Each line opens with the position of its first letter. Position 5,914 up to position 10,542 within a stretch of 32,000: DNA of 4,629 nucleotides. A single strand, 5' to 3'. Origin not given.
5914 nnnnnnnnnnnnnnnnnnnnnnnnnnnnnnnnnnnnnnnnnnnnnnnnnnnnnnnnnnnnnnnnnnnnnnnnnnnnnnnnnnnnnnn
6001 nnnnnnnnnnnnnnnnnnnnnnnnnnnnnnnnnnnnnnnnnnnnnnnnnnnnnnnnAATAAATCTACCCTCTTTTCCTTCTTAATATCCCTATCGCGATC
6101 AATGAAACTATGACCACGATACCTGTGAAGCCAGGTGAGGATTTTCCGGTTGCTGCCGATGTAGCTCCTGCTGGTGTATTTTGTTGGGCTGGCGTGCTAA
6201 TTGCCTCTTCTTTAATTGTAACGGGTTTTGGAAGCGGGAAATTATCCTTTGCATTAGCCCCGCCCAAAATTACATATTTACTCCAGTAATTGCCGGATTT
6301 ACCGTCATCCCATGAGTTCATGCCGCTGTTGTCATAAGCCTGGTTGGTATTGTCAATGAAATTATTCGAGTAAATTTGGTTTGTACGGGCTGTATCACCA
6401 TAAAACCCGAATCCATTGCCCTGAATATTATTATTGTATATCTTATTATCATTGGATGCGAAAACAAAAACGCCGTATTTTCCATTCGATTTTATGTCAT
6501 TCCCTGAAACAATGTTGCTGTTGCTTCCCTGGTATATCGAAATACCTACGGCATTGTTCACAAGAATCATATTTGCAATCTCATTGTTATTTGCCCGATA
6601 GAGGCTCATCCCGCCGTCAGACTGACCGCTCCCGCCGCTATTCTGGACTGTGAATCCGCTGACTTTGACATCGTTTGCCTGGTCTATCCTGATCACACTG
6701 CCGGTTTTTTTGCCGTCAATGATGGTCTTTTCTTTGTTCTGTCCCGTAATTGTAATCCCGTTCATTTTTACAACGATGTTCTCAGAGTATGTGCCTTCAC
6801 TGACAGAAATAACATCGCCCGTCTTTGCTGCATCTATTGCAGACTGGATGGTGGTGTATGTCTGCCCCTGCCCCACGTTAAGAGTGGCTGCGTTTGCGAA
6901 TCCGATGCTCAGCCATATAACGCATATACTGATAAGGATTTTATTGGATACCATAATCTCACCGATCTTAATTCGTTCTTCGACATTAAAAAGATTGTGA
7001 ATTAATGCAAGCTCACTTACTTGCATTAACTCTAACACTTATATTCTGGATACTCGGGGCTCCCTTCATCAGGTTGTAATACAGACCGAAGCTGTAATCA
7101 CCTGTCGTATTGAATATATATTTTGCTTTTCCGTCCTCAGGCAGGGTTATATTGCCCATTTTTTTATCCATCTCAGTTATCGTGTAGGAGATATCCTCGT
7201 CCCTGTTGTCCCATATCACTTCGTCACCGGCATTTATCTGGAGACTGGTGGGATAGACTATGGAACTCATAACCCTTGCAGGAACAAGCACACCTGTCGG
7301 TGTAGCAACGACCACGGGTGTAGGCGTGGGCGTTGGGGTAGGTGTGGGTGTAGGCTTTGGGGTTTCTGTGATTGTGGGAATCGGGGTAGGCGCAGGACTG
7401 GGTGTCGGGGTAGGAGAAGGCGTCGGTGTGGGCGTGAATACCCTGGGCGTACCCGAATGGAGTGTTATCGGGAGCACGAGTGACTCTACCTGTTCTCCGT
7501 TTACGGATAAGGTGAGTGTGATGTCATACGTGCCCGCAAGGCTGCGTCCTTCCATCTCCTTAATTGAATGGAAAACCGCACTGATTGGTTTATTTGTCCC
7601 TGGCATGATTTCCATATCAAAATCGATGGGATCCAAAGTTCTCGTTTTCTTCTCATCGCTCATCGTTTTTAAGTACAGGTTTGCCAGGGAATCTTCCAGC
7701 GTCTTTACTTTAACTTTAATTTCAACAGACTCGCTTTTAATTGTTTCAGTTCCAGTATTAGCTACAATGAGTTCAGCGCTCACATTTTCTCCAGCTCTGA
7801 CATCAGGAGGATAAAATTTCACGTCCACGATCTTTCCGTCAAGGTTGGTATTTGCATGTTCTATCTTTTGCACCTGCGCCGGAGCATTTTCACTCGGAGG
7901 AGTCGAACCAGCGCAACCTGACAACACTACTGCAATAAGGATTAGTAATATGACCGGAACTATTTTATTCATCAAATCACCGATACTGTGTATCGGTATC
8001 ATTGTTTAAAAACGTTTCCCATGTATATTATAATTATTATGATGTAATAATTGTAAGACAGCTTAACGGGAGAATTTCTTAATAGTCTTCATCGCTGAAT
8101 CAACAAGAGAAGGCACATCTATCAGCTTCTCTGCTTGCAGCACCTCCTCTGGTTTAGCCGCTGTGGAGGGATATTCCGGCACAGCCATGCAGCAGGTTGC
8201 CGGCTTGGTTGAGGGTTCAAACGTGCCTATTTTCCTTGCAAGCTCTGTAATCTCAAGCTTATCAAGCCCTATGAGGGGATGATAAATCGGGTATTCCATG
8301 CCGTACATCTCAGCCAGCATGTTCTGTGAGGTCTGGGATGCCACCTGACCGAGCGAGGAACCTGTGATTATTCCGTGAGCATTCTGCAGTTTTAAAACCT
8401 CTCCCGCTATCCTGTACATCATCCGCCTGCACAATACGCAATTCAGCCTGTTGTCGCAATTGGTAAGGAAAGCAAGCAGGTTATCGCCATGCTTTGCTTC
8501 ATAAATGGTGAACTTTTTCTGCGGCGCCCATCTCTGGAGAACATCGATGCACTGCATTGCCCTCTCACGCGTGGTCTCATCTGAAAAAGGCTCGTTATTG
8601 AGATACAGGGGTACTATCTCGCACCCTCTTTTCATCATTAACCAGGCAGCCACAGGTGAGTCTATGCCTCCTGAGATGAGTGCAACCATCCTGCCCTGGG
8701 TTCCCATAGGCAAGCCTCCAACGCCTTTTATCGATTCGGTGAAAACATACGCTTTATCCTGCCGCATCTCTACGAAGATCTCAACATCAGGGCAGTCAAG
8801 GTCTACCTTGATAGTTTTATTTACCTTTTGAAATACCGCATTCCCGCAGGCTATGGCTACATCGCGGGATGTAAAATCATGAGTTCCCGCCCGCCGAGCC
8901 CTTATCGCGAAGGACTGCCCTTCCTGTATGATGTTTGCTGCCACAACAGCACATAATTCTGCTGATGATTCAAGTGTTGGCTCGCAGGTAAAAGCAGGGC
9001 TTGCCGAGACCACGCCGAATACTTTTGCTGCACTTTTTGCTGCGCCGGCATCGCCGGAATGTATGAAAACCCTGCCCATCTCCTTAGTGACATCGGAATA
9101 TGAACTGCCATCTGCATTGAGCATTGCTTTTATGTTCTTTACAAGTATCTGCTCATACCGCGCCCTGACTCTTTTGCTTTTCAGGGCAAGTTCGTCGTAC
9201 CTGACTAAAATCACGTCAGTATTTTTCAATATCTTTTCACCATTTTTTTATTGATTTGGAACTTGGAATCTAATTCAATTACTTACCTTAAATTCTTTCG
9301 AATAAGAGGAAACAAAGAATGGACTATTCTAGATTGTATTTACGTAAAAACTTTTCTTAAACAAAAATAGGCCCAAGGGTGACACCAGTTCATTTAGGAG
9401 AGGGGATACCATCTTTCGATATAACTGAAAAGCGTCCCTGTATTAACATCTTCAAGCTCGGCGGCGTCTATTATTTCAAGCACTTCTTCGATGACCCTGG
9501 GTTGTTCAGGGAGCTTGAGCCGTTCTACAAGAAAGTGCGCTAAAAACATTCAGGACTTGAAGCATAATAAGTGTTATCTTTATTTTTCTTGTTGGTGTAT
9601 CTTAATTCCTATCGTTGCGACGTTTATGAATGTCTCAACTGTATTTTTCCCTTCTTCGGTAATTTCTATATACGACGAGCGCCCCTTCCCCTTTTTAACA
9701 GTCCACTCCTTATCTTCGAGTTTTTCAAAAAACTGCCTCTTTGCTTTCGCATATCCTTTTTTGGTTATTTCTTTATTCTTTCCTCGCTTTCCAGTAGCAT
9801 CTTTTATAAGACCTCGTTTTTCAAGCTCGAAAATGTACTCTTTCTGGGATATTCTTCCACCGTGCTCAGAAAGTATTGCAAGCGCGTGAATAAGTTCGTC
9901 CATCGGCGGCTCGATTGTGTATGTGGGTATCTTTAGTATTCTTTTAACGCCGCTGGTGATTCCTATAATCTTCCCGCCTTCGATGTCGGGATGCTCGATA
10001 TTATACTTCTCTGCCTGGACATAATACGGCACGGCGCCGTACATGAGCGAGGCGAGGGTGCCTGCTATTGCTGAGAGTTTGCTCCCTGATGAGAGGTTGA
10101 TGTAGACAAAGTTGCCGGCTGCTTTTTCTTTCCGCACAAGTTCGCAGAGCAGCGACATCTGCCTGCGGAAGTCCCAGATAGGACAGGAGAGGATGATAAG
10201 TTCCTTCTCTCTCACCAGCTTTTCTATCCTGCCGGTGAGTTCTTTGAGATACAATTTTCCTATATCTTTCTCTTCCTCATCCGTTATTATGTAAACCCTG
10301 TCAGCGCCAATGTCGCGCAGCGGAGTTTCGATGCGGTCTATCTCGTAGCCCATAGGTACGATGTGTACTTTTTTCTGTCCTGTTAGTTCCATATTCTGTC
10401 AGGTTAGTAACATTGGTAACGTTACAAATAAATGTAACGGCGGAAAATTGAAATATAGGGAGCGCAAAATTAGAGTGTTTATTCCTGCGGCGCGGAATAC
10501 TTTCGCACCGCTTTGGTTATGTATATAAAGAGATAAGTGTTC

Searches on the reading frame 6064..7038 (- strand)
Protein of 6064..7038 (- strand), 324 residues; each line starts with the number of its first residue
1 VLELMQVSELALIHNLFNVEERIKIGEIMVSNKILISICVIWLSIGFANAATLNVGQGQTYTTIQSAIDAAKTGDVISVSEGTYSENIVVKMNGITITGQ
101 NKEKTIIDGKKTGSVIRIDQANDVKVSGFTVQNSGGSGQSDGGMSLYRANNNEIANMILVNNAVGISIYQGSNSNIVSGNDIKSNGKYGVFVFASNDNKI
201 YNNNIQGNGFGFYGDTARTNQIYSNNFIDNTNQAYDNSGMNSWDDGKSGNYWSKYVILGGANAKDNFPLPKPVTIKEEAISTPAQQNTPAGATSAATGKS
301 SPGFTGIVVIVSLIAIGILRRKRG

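Call 46: search_protein_families(library=pfam, proteins=[window:6064-7038:-], max_evalue=0.001)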
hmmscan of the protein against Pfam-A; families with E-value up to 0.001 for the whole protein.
window:6064-7038:- (324 aa): 4 families
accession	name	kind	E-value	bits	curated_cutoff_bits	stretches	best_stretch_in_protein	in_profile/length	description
PF05048.19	NosD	-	4.1e-17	62.8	23.6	1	79-255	23-210/212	Periplasmic copper-binding protein (NosD)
PF13229.12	Beta_helix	-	7.3e-11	42.4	25.9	1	115-233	2-116/158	Right handed beta helix region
PF07602.17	DUF1565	-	3e-06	27.2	20.3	0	106-212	85-202/257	Protein of unknown function (DUF1565)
PF01095.25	Pectinesterase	-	5.9e-05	22.4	27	1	59-112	10-69/298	Pectinesterase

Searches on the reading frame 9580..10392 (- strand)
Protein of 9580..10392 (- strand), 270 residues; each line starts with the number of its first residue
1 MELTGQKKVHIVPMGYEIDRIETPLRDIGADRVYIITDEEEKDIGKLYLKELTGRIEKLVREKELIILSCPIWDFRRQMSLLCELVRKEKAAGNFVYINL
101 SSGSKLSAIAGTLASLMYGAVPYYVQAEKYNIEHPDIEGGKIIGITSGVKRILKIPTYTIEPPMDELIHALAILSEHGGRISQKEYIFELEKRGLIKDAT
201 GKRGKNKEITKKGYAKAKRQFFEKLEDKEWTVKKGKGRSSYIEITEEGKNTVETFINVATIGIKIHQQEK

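Call 24: search_protein_families(library=pfam, proteins=[window:9580-10392:-], max_evalue=0.01)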
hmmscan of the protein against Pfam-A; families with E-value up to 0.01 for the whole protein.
window:9580-10392:- (270 aa): 6 families
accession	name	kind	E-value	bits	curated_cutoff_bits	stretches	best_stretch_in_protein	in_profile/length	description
PF19810.5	HFX_2341_N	-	1.4e-27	96.9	30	1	8-130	1-120/120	HFX_2341-like, N-terminal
PF22665.2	DUF6293_C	-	3.7e-15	56.7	27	1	154-255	1-101/101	DUF6293 C-terminal winged helix domain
PF20008.5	DUF6429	-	0.00065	19.8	31.6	0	164-221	5-65/71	Domain of unknown function (DUF6429)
PF09651.16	Cas_APE2256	-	0.00089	19.6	24.8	1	74-126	68-124/136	CRISPR-associated protein (Cas_APE2256)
PF14277.12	DUF4364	-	0.00089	19.5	26.9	0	220-257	38-75/162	Domain of unknown function (DUF4364)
PF09623.16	Cas_NE0113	-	0.0086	16.3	23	0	76-119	79-122/208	CRISPR-associated protein NE0113 (Cas_NE0113)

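Call 47: search_solved_structures(query=window:9580-10392:-, max_evalue=1)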
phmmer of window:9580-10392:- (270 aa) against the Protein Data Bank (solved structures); distinct sequences matched with E-value up to 1: 1.
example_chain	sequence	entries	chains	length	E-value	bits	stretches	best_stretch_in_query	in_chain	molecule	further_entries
5dwm_A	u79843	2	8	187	0.043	16.5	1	20-62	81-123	Phosphinothricin N-acetyltransferase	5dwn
